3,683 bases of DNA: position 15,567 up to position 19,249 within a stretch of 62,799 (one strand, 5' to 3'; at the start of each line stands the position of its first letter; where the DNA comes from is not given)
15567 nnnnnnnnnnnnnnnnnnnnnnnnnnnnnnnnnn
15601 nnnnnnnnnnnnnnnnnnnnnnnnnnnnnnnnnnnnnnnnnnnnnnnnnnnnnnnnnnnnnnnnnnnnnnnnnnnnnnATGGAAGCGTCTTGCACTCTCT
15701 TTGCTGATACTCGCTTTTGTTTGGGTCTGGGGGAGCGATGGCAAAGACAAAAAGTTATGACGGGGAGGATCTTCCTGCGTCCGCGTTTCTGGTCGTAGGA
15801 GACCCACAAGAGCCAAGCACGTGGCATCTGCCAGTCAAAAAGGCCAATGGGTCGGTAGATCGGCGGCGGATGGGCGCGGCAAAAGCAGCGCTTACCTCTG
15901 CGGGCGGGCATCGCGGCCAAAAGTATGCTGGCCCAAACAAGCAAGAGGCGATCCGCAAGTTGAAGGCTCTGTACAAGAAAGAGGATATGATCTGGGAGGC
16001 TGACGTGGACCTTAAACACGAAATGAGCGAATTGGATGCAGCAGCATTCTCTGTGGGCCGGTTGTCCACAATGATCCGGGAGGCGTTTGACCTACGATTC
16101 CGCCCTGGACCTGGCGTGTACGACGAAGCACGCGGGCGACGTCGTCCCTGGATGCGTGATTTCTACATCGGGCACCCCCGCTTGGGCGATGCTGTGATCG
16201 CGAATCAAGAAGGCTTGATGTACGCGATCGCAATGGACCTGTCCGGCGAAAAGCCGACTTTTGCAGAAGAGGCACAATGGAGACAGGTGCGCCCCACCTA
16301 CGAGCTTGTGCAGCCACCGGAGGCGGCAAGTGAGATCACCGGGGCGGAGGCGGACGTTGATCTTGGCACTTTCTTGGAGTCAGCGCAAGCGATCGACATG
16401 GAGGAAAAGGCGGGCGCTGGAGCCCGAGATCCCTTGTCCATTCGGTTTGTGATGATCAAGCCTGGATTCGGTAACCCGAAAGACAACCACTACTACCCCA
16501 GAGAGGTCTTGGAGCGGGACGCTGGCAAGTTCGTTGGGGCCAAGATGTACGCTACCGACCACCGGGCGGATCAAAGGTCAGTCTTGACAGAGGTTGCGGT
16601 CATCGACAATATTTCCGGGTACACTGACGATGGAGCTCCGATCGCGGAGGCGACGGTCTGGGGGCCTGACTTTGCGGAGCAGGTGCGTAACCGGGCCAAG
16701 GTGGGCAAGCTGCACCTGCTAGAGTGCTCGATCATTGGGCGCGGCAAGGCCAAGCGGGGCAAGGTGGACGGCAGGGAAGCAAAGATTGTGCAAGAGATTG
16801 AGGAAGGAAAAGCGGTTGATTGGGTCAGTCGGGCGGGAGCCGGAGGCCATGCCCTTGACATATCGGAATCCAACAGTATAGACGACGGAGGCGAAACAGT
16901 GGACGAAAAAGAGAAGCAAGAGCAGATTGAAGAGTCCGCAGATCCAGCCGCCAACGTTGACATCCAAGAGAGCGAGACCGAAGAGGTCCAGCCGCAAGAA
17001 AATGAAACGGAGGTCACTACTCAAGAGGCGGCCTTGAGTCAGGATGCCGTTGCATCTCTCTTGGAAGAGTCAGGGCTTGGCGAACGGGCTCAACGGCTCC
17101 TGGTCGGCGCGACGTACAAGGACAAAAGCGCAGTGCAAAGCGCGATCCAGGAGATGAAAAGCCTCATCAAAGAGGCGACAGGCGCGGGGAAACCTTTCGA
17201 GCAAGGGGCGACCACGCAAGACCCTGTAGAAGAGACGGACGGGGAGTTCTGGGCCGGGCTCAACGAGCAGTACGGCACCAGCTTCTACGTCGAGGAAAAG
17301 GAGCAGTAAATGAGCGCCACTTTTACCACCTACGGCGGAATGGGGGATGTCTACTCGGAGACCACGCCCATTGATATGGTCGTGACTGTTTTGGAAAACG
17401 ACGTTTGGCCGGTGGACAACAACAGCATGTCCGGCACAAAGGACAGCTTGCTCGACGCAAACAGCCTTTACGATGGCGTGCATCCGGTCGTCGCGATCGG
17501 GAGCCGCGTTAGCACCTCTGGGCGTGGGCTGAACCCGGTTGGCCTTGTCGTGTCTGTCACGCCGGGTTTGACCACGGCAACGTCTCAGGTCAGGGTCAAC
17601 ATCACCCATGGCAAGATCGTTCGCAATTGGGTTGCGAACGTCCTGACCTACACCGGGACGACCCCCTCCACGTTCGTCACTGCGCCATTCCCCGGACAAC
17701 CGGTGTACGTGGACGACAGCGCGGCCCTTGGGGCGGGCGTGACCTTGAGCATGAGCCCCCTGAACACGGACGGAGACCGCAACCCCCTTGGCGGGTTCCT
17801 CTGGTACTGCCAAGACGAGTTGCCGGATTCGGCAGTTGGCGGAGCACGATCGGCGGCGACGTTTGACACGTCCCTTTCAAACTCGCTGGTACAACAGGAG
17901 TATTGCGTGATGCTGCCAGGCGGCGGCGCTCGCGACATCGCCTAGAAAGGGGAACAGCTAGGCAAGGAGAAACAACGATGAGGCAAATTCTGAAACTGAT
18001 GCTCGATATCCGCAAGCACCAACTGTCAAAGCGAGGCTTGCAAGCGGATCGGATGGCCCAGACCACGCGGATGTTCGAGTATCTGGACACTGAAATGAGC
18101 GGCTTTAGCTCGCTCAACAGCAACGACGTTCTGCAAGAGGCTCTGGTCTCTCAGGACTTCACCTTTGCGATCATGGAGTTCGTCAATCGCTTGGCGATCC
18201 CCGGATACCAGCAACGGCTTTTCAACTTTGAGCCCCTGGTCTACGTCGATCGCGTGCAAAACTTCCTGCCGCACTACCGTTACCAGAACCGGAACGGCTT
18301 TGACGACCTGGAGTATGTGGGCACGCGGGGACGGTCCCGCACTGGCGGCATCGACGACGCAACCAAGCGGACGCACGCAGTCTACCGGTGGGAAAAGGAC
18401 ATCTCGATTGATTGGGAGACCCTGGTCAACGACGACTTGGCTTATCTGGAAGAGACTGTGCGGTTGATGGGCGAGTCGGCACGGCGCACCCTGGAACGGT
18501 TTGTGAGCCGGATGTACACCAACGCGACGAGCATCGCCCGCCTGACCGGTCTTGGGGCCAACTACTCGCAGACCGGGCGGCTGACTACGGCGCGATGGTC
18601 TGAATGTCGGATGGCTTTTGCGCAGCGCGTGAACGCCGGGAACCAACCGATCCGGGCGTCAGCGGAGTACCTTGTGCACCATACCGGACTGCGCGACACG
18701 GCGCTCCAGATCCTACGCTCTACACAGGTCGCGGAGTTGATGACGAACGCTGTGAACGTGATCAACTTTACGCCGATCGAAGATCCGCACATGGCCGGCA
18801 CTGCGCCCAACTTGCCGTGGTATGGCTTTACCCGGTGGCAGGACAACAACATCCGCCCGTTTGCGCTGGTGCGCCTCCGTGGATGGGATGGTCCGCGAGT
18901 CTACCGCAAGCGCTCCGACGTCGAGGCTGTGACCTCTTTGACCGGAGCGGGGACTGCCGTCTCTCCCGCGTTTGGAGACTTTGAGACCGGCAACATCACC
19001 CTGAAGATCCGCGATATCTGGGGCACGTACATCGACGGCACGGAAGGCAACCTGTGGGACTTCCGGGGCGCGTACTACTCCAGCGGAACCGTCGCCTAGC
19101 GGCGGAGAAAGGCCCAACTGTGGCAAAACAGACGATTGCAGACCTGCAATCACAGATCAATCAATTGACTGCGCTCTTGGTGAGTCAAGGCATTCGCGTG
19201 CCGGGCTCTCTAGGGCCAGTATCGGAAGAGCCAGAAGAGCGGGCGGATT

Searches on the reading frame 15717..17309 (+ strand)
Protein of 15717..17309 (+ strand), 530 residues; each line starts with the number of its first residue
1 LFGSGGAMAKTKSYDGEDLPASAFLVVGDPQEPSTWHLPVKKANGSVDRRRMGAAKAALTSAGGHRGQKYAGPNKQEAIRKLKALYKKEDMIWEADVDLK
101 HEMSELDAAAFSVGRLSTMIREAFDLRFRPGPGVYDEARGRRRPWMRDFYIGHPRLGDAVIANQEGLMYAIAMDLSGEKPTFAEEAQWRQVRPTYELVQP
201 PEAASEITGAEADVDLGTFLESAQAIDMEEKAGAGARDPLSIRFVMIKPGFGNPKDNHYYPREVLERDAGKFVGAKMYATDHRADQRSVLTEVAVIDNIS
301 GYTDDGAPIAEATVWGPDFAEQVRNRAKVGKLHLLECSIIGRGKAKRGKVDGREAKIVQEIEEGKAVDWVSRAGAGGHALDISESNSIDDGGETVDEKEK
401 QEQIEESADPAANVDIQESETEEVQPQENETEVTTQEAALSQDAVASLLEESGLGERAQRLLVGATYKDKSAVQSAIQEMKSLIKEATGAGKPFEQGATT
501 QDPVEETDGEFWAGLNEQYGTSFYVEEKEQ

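Call 10: search_protein_families(library=phrogs, proteins=[window:15717-17309:+], max_evalue=0.01)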
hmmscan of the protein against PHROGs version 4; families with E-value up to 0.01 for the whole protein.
window:15717-17309:+ (530 aa): 1 family
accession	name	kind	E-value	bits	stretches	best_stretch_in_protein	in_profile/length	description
phrog_19463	-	unknown function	1.9e-07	31.7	1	10-90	123-204/419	-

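Call 11: search_protein_families(library=pfam, proteins=[window:15717-17309:+], max_evalue=0.01)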
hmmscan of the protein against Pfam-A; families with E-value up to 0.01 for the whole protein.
window:15717-17309:+ (530 aa): 0 families

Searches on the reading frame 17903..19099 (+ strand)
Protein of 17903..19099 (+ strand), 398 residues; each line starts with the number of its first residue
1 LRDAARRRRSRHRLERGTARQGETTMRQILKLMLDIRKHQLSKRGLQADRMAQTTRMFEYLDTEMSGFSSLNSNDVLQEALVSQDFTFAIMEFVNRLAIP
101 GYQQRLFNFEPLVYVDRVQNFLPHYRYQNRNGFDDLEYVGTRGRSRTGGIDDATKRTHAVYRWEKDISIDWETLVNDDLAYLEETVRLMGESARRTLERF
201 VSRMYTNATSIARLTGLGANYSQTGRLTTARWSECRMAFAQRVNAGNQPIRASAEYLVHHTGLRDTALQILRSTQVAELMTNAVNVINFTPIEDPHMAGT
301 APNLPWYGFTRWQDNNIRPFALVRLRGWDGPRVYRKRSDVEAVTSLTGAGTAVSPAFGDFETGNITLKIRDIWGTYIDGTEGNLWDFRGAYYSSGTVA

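Call 44: search_protein_families(library=phrogs, proteins=[window:17903-19099:+], max_evalue=0.01)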
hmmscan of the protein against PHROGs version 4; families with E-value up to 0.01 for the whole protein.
window:17903-19099:+ (398 aa): 3 families
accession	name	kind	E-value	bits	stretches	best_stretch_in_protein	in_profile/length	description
phrog_133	-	head and packaging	1.1e-24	88.1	1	21-394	319-666/668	head maturation protease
phrog_4523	-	head and packaging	1.1e-17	65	1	33-333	327-609/644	major head and protease protein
phrog_29592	-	unknown function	1.1e-06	28.2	1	132-285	642-802/893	-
